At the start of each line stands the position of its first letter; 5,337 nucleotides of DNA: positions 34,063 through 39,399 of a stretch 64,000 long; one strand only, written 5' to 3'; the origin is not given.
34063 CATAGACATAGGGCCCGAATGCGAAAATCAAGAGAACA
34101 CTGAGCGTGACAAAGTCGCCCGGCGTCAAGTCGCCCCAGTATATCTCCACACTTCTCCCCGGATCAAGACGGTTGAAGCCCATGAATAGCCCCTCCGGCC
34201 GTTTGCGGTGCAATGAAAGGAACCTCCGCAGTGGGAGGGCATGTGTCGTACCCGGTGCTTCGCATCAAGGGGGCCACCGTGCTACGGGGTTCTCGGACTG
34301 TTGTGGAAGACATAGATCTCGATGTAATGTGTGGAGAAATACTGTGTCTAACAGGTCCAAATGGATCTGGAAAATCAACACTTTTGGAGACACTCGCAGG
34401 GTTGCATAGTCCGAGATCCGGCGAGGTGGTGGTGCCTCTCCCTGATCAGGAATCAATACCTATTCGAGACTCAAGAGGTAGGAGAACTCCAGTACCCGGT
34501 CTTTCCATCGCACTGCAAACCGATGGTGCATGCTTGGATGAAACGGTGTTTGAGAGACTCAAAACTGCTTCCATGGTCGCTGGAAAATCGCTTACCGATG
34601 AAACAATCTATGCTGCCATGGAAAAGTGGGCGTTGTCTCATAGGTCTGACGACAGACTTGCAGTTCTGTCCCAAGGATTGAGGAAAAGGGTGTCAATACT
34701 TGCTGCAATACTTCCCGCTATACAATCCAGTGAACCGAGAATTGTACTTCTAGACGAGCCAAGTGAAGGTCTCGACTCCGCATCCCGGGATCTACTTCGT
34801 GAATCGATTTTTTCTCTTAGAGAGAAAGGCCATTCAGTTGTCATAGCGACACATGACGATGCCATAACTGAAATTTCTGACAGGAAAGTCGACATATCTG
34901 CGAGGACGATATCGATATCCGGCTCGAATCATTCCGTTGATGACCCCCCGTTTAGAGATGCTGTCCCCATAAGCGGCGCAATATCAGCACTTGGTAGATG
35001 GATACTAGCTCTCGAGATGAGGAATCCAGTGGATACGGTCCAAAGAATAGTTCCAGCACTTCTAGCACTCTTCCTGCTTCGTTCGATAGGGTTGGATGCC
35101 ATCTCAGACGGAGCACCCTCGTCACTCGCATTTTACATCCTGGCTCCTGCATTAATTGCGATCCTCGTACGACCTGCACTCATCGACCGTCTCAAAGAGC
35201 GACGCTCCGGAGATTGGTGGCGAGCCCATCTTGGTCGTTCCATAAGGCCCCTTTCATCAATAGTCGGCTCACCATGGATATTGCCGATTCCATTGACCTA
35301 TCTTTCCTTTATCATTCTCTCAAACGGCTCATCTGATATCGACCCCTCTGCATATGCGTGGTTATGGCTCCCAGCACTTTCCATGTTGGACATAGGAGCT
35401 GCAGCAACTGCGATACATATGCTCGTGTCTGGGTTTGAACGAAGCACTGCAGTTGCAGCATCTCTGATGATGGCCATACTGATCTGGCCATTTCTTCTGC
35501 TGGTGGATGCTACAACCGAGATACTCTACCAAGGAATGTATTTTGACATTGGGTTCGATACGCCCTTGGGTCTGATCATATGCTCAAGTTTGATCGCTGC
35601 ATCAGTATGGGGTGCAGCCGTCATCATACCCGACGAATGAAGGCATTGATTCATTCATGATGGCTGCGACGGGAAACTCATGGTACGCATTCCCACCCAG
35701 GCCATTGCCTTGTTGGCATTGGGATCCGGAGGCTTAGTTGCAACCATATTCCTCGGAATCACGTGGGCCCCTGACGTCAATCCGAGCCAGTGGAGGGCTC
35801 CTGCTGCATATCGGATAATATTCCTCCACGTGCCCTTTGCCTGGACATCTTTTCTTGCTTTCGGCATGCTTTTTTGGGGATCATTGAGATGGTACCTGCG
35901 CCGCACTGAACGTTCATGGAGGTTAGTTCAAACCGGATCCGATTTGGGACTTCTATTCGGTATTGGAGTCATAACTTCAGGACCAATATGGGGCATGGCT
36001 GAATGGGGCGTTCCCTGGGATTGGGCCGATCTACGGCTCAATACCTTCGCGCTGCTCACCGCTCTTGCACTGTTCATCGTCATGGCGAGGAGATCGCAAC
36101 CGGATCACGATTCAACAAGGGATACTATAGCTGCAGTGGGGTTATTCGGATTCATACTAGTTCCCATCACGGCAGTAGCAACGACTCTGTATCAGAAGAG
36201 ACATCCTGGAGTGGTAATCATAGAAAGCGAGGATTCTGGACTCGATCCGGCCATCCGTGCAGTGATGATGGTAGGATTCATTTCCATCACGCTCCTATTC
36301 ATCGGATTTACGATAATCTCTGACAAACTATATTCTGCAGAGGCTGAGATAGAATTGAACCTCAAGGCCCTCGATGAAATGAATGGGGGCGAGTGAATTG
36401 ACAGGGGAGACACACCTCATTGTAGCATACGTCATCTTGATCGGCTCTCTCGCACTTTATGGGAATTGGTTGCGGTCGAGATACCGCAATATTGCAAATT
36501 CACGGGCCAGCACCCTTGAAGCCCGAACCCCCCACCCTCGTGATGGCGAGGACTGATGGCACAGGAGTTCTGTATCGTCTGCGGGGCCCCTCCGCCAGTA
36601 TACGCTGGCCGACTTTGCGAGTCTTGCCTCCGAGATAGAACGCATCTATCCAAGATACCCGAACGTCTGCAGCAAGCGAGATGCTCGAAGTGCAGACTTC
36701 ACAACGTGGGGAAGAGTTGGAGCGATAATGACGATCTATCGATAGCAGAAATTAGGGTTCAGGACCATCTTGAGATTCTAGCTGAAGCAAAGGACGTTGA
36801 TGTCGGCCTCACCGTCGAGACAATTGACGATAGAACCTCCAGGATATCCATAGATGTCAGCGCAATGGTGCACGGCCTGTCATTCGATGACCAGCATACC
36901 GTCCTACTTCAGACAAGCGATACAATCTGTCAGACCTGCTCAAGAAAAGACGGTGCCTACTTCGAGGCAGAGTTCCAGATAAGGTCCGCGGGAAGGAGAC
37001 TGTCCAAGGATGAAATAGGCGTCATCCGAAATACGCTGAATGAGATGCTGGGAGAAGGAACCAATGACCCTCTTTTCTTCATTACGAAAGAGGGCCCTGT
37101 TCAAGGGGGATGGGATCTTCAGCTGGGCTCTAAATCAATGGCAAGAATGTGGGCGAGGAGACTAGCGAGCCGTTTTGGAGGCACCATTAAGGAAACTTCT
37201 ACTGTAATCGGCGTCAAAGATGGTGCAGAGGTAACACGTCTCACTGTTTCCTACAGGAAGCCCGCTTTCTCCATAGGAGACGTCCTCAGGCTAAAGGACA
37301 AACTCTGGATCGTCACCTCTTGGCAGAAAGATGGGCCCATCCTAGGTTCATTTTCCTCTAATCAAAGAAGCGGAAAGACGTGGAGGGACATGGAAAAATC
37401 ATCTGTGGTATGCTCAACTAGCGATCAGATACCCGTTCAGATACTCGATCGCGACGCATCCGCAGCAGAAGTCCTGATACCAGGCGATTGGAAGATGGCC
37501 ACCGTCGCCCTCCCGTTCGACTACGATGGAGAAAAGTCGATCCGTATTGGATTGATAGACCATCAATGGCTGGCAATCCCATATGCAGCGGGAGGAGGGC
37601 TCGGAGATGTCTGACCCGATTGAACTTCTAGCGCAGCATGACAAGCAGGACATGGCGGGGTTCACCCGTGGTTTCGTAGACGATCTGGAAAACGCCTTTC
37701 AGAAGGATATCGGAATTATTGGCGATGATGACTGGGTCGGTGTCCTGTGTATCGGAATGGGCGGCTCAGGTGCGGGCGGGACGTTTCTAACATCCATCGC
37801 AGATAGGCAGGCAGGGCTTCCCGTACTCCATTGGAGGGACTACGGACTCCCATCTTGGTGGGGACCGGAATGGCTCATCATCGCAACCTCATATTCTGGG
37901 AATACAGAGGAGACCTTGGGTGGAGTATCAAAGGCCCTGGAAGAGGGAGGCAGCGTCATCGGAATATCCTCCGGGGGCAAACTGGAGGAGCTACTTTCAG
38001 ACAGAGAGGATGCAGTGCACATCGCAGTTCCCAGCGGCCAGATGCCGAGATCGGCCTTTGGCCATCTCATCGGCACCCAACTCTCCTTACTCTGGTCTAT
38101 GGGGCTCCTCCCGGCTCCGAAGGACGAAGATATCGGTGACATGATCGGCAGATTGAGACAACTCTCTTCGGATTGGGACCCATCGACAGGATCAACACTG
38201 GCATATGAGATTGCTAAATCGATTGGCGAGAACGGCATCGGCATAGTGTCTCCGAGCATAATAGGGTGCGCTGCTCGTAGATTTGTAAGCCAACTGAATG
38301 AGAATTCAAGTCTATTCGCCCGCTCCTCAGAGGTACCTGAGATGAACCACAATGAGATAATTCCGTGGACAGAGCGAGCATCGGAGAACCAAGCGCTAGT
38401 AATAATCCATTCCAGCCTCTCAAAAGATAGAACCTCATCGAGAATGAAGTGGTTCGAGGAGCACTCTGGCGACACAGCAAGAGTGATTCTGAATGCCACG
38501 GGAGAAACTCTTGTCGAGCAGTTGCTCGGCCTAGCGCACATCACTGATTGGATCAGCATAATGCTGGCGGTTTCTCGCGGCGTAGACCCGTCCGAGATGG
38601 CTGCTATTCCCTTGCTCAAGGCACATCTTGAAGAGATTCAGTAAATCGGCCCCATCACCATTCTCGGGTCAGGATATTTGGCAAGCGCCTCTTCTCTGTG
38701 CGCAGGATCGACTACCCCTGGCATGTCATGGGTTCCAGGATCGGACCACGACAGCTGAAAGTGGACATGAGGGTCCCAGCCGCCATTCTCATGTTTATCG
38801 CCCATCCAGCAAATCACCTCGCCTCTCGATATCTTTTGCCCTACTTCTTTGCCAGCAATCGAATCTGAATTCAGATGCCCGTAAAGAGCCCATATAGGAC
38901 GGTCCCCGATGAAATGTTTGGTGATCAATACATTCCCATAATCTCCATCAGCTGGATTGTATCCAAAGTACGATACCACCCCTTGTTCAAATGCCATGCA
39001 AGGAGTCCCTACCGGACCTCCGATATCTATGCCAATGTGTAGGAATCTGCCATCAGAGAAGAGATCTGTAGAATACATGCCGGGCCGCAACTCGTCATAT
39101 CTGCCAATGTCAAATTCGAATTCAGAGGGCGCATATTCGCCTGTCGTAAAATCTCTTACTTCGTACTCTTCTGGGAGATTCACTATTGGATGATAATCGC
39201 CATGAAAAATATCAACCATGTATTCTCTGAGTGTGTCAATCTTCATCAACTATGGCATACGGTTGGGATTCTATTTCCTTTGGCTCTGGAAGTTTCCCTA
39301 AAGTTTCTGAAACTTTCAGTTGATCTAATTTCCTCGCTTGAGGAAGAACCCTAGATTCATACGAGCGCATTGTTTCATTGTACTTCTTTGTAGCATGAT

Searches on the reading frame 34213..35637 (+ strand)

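Call 30: search_protein_families(library=ncbifam, proteins=[window:34213-35637:+], max_evalue=1e-8)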
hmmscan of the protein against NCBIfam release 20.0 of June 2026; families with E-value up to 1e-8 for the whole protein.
window:34213-35637:+ (475 aa): 137 families (the best 25 are shown)
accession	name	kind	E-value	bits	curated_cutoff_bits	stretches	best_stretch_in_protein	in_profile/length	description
TIGR03608.1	L_ocin_972_ABC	subfamily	9.9e-27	93.8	254.85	1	24-228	7-206/206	putative bacteriocin export ABC transporter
TIGR01189.1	ccmA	equivalog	2.2e-26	92.7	131.6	1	18-218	3-189/198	heme ABC exporter ATP-binding protein CcmA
TIGR01166.1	cbiO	subfamily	3.3e-26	91.9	211.8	1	29-216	6-187/190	cobalt ABC transporter, ATP-binding protein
NF040873.1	AztA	equivalog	1.5e-25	89.9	220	1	27-226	4-189/191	zinc ABC transporter ATP-binding protein AztA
TIGR03864.1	PQQ_ABC_ATP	hypoth_equivalog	2.8e-25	89.2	302.25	1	16-230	2-207/236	ABC transporter, ATP-binding subunit, PQQ-dependent alcohol dehydrogenase system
NF010061.0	PRK13538.1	equivalog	1.7e-24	86.5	195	1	14-228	4-206/211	cytochrome c biogenesis heme-transporting ATPase CcmA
TIGR01188.1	drrA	subfamily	3.2e-24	85.8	312.45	1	30-215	8-183/302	daunorubicin resistance ABC transporter, ATP-binding protein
TIGR03873.1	F420-0_ABC_ATP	hypoth_equivalog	5.4e-24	84.8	372.4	1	16-242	2-224/256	putative F420-0 ABC transporter ATP-binding protein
NF010068.0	PRK13548.1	equivalog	2.3e-23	82.6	261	1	15-218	5-205/261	heme ABC transporter ATP-binding protein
TIGR02857.1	CydD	equivalog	4.9e-23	81.9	435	1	15-227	321-528/529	thiol reductant ABC exporter subunit CydD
TIGR02211.1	LolD_lipo_ex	equivalog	9.1e-23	80.9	307.75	1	29-229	19-215/221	lipoprotein-releasing ABC transporter ATP-binding protein LolD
NF010060.0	PRK13537.1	equivalog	1.1e-22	80.3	521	1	14-214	14-204/314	nodulation factor ABC transporter ATP-binding protein NodI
TIGR04521.1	ECF_ATPase_2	equivalog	1e-21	77.3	330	1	28-240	18-230/279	energy-coupling factor transporter ATPase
TIGR02982.1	heterocyst_DevA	subfamily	1.2e-21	77.3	295.8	1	28-229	18-215/220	ABC exporter ATP-binding subunit, DevA family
TIGR02673.1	FtsE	equivalog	1.9e-21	76.7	264.85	1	27-225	14-206/214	cell division ATP-binding protein FtsE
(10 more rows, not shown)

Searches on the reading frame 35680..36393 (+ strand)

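Call 17: search_protein_families(library=ncbifam, proteins=[window:35680-36393:+], max_evalue=0.00001)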
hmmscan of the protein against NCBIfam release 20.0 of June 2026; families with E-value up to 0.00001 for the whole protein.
window:35680-36393:+ (238 aa): 1 family
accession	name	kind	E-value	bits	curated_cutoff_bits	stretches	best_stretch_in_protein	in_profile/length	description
TIGR01191.1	ccmC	subfamily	2.2e-20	73.3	186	1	38-215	4-180/184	heme ABC transporter permease CcmC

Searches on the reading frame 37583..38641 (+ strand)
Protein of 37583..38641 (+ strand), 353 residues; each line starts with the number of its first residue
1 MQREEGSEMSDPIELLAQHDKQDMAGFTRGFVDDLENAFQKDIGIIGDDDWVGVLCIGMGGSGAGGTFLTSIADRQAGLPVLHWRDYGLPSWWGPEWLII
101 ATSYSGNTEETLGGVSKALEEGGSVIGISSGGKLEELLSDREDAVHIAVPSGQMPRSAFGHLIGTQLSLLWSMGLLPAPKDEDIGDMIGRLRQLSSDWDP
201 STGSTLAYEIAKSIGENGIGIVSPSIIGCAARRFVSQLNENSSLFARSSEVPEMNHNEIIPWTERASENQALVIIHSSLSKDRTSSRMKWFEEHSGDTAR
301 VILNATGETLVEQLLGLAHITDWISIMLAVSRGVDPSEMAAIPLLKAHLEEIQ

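Call 30: search_protein_families(library=ncbifam, proteins=[window:37583-38641:+], max_evalue=1e-8)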
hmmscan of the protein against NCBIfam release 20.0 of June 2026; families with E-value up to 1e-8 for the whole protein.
window:37583-38641:+ (353 aa): 6 families
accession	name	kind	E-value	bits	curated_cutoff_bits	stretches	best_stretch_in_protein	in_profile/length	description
NF006423.0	PRK08674.1-2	equivalog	3.6e-56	190.4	254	1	33-349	8-316/317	bifunctional phosphoglucose/phosphomannose isomerase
NF006426.0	PRK08674.1-6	subfamily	3.8e-55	187.2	295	1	12-352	4-352/354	bifunctional phosphoglucose/phosphomannose isomerase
TIGR02128.1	G6PI_arch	equivalog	1e-51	175.7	213.9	1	54-349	24-307/308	bifunctional phosphoglucose/phosphomannose isomerase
NF006425.0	PRK08674.1-5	equivalog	1.3e-48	165.7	471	1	11-351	6-355/358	bifunctional phosphoglucose/phosphomannose isomerase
NF006422.0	PRK08674.1-1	subfamily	2.5e-30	106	317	1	38-352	15-298/302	bifunctional phosphoglucose/phosphomannose isomerase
NF006424.0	PRK08674.1-3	equivalog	4.4e-27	95.4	730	1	54-351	53-354/355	bifunctional phosphoglucose/phosphomannose isomerase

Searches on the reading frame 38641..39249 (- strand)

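Call 30: search_protein_families(library=ncbifam, proteins=[window:38641-39249:-], max_evalue=1e-8)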
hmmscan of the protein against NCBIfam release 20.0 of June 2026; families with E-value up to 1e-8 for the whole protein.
window:38641-39249:- (203 aa): 2 families
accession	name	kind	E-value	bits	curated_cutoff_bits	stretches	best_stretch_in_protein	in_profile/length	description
NF004799.0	PRK06148.1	subfamily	2.1e-27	95.5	1128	1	40-200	405-572/1015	hypothetical protein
NF052336.1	PdgHdaseHSB100310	equivalog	9.7e-09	35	500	0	67-178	53-152/316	peptidoglycan hydrolase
